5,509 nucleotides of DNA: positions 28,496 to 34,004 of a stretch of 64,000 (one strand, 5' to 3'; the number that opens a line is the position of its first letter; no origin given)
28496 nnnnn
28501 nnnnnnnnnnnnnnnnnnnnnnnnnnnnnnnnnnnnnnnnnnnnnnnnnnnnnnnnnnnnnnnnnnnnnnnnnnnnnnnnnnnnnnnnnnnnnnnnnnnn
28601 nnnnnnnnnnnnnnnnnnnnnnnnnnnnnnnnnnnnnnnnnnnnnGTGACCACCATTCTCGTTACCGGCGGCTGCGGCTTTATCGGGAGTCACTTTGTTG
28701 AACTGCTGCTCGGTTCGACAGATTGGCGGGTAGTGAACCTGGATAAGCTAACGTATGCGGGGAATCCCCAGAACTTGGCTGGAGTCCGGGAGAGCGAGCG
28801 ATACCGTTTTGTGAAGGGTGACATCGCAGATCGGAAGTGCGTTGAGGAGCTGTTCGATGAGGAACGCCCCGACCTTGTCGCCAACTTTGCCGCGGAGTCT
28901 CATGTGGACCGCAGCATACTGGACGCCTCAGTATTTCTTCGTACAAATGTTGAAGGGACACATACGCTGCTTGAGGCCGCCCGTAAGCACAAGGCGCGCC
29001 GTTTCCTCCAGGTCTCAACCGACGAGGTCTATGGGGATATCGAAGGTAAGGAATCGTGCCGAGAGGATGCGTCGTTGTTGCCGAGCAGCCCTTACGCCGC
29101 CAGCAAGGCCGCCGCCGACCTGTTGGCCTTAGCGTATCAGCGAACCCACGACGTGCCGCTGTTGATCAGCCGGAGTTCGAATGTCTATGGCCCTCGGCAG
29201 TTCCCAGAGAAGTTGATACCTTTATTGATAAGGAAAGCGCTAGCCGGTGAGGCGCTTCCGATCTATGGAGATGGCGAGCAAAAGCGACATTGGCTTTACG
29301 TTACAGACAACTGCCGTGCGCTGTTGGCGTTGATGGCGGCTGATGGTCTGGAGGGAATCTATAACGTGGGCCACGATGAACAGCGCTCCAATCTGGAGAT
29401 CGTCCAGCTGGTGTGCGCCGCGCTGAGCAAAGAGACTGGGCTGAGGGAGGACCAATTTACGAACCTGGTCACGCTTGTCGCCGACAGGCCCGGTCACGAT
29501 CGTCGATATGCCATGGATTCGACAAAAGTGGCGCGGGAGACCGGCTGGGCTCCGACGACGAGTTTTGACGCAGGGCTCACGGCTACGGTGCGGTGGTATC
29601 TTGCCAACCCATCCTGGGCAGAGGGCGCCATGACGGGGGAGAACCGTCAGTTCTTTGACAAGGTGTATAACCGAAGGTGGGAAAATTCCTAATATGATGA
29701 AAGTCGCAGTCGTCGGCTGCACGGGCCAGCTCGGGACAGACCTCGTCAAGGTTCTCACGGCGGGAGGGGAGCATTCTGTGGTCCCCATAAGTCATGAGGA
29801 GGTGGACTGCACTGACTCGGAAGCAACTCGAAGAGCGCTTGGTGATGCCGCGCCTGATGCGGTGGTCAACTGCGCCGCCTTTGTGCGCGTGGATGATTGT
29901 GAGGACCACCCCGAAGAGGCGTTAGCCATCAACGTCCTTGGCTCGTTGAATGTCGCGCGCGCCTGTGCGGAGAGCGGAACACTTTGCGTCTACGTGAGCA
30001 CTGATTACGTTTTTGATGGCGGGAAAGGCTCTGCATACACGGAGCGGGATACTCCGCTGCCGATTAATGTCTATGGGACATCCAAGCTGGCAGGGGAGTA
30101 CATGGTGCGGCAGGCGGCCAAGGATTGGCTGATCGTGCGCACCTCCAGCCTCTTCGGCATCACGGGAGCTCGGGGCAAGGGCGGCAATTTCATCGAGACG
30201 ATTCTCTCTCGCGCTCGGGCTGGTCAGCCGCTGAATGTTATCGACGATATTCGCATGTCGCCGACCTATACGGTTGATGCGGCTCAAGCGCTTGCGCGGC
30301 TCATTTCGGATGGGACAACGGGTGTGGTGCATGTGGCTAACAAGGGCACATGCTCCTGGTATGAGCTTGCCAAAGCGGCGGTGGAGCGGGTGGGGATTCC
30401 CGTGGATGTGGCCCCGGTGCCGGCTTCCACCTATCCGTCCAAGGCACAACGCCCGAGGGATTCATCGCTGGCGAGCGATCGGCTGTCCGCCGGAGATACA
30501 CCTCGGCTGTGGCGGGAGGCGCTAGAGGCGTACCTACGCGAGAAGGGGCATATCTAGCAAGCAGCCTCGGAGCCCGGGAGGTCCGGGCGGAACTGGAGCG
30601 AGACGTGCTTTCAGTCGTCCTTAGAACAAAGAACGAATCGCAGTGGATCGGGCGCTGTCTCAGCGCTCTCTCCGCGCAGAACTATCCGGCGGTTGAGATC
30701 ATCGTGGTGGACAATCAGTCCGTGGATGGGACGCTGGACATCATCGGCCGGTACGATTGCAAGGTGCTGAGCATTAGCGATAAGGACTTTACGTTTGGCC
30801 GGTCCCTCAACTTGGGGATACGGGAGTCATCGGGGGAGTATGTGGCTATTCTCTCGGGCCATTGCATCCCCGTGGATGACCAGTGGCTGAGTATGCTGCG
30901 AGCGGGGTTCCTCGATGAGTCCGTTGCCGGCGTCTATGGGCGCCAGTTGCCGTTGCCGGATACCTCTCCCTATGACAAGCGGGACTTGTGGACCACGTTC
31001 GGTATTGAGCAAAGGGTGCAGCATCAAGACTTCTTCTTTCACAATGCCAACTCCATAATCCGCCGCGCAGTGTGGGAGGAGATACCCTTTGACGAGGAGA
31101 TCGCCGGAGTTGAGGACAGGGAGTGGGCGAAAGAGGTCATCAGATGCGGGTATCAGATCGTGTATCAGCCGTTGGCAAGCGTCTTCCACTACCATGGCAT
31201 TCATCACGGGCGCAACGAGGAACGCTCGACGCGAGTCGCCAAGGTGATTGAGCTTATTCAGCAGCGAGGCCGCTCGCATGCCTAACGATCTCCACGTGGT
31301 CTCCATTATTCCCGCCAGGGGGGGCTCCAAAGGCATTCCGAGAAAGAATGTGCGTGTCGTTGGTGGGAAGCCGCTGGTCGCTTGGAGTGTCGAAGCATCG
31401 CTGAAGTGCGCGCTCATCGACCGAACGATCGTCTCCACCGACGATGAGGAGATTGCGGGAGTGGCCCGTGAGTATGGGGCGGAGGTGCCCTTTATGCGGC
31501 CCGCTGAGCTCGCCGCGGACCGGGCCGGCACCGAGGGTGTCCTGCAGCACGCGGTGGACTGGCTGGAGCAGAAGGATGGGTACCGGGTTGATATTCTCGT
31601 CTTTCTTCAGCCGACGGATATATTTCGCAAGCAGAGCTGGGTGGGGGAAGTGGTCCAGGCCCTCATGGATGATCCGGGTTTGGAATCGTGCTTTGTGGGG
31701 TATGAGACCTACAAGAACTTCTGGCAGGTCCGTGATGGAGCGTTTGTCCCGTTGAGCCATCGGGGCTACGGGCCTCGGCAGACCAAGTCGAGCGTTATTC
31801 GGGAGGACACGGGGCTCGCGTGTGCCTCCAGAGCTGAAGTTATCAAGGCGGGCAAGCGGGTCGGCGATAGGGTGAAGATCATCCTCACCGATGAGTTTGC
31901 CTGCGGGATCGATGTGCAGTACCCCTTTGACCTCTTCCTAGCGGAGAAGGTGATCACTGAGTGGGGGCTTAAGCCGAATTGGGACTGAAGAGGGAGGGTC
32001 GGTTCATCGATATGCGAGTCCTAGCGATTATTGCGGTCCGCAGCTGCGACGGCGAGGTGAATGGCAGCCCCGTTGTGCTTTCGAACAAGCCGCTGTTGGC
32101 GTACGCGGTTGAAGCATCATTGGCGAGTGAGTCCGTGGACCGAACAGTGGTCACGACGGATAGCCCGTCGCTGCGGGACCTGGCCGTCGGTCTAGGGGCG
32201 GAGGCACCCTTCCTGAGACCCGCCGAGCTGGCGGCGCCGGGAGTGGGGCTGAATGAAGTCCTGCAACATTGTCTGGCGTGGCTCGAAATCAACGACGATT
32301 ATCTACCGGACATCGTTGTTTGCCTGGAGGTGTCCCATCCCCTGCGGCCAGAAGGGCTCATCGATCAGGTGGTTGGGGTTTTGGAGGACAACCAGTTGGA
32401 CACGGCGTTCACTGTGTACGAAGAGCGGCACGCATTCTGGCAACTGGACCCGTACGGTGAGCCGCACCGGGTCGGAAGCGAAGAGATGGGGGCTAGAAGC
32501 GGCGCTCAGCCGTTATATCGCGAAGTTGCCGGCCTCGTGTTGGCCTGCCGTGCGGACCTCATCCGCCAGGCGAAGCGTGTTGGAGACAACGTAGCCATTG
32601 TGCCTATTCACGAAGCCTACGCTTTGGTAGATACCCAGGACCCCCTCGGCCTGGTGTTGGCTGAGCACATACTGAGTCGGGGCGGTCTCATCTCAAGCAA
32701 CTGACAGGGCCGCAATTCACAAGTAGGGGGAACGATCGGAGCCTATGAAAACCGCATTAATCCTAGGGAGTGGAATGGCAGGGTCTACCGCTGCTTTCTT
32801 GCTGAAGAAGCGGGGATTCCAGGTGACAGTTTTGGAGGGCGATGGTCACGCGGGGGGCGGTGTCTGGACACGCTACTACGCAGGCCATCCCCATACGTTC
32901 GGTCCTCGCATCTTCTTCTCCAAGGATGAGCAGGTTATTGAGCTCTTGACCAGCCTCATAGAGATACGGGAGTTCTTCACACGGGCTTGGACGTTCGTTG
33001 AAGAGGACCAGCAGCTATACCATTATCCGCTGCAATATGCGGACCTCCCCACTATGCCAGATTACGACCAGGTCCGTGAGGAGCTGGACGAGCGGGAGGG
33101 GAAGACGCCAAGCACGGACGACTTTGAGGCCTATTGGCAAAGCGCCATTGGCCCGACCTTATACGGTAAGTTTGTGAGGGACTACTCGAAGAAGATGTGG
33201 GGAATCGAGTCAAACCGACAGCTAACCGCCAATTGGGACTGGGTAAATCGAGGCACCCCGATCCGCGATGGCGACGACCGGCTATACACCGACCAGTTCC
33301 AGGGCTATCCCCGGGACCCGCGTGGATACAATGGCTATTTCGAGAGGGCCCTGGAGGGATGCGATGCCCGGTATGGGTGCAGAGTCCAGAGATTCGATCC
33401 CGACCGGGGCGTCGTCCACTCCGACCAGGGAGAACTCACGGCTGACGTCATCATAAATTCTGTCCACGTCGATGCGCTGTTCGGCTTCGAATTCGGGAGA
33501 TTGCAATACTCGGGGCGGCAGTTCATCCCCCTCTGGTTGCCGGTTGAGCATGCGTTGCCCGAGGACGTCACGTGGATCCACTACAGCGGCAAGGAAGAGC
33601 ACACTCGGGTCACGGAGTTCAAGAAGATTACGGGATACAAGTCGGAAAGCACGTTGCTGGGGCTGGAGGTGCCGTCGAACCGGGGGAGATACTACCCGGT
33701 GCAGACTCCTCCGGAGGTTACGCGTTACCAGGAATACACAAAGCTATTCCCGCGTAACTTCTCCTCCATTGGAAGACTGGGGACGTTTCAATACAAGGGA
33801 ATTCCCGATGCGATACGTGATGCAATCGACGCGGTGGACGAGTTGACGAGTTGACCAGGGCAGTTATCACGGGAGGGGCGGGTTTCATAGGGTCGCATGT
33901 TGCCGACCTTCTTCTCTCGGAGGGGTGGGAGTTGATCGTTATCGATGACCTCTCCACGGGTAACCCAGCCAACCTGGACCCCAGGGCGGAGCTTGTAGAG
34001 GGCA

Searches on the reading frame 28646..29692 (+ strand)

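Call 26: search_protein_families(library=pfam, max_evalue=0.0001, proteins=[window:28646-29692:+])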
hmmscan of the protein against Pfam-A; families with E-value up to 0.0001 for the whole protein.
window:28646-29692:+ (348 aa): 7 families
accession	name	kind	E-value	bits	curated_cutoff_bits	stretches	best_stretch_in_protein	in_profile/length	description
PF16363.11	GDP_Man_Dehyd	-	2.1e-78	264.5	27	1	5-312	1-330/332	GDP-mannose 4,6 dehydratase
PF01370.27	Epimerase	-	5e-68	229.5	20.9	1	4-242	1-240/240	NAD dependent epimerase/dehydratase family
PF01073.25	3Beta_HSD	-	4.9e-21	75.4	22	1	5-223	1-222/280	3-beta hydroxysteroid dehydrogenase/isomerase family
PF04321.23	RmlD_sub_bind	-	7.3e-19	68.4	27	1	3-312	2-279/287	RmlD substrate binding domain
PF02719.21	Polysacc_synt_2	-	2.9e-17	63.2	20.2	1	4-231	1-218/293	Polysaccharide biosynthesis protein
PF07993.18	NAD_binding_4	-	3.2e-15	56.4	20.1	1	6-182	1-209/258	Male sterility protein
PF13460.12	NAD_binding_10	-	2.7e-08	34.3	27.2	1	8-159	1-130/184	NAD(P)H-binding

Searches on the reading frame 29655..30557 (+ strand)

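Call 26: search_protein_families(library=pfam, max_evalue=0.0001, proteins=[window:29655-30557:+])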
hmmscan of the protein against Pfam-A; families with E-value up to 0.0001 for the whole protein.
window:29655-30557:+ (300 aa): 6 families
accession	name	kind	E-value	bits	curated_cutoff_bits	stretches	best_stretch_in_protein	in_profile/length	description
PF04321.23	RmlD_sub_bind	-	1.5e-84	283.9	27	1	15-296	1-284/287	RmlD substrate binding domain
PF01370.27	Epimerase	-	8.4e-30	104.4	20.9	1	17-220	1-228/240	NAD dependent epimerase/dehydratase family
PF16363.11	GDP_Man_Dehyd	-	1.3e-16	61.4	27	1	48-251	57-271/332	GDP-mannose 4,6 dehydratase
PF02719.21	Polysacc_synt_2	-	2.1e-12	47.3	20.2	1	51-246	62-247/293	Polysaccharide biosynthesis protein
PF07993.18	NAD_binding_4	-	1.6e-10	41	20.1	1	68-168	90-209/258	Male sterility protein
PF01073.25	3Beta_HSD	-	9.2e-06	25.3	22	1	47-155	49-161/280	3-beta hydroxysteroid dehydrogenase/isomerase family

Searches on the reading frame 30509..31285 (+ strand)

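Call 26: search_protein_families(library=pfam, max_evalue=0.0001, proteins=[window:30509-31285:+])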
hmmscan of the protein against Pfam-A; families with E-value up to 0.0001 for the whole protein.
window:30509-31285:+ (258 aa): 3 families
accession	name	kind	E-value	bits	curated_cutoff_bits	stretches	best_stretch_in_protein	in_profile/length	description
PF00535.33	Glycos_transf_2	-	1.3e-21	77.7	23.3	1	35-191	1-166/168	Glycosyl transferase family 2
PF13641.12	Glyco_tranf_2_3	-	1.6e-08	35.3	27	1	34-230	3-214/230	Glycosyltransferase like family 2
PF10111.15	Glyco_tranf_2_2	-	2.3e-05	24.5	27.3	1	37-131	5-104/276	Glycosyltransferase like family 2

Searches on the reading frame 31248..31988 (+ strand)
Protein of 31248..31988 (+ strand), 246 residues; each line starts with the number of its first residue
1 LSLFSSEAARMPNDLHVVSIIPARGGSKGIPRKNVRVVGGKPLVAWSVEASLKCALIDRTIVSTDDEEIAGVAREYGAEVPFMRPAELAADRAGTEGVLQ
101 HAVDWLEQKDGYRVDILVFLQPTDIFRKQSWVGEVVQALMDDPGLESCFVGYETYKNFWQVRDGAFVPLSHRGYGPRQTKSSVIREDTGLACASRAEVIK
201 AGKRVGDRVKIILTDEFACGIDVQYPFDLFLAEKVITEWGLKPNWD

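Call 26: search_protein_families(library=pfam, max_evalue=0.0001, proteins=[window:31248-31988:+])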
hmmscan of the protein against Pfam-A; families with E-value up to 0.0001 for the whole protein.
window:31248-31988:+ (246 aa): 1 family
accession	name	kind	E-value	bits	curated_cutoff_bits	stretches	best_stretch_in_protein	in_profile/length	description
PF02348.25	CTP_transf_3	-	1.6e-20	74.3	22.6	1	19-104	2-87/217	Cytidylyltransferase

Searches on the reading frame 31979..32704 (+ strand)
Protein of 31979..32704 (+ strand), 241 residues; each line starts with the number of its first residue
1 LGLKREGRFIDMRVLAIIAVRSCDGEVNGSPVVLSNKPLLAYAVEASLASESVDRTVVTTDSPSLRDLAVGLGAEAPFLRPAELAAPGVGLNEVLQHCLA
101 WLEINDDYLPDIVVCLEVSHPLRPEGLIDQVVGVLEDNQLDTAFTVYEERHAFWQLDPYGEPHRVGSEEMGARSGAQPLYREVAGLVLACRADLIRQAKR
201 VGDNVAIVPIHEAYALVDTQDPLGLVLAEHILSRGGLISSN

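Call 26: search_protein_families(library=pfam, max_evalue=0.0001, proteins=[window:31979-32704:+])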
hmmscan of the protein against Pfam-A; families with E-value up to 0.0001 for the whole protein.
window:31979-32704:+ (241 aa): 1 family
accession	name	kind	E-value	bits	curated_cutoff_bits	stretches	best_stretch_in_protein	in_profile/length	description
PF02348.25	CTP_transf_3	-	4e-08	33.8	22.6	1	34-152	21-134/217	Cytidylyltransferase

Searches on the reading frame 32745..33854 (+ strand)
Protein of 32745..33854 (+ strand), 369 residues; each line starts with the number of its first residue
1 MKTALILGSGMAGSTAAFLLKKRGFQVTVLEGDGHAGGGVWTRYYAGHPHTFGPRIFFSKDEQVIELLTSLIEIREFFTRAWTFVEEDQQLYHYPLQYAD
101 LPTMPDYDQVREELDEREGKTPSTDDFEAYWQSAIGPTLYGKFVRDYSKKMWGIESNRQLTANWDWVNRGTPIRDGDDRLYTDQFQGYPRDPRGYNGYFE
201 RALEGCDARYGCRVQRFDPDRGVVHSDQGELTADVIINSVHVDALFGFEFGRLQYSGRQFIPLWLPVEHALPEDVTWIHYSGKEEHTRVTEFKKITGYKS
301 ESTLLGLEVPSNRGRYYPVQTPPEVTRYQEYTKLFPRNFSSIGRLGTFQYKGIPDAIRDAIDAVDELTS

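Call 26: search_protein_families(library=pfam, max_evalue=0.0001, proteins=[window:32745-33854:+])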
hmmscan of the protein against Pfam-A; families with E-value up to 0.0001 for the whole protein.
window:32745-33854:+ (369 aa): 4 families
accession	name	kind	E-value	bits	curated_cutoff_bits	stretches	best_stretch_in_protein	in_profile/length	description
PF03275.19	GLF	-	1.5e-28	100.4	26.3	1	142-350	1-203/203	UDP-galactopyranose mutase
PF13450.12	NAD_binding_8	-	3.5e-13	50.1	21.9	1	6-69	1-66/68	NAD(P)-binding Rossmann-like domain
PF01593.30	Amino_oxidase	-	6.9e-09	35.9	19.8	1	11-71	1-62/443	Flavin containing amine oxidoreductase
PF01266.30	DAO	-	3.4e-07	30.6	27.9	1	5-239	3-201/353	FAD dependent oxidoreductase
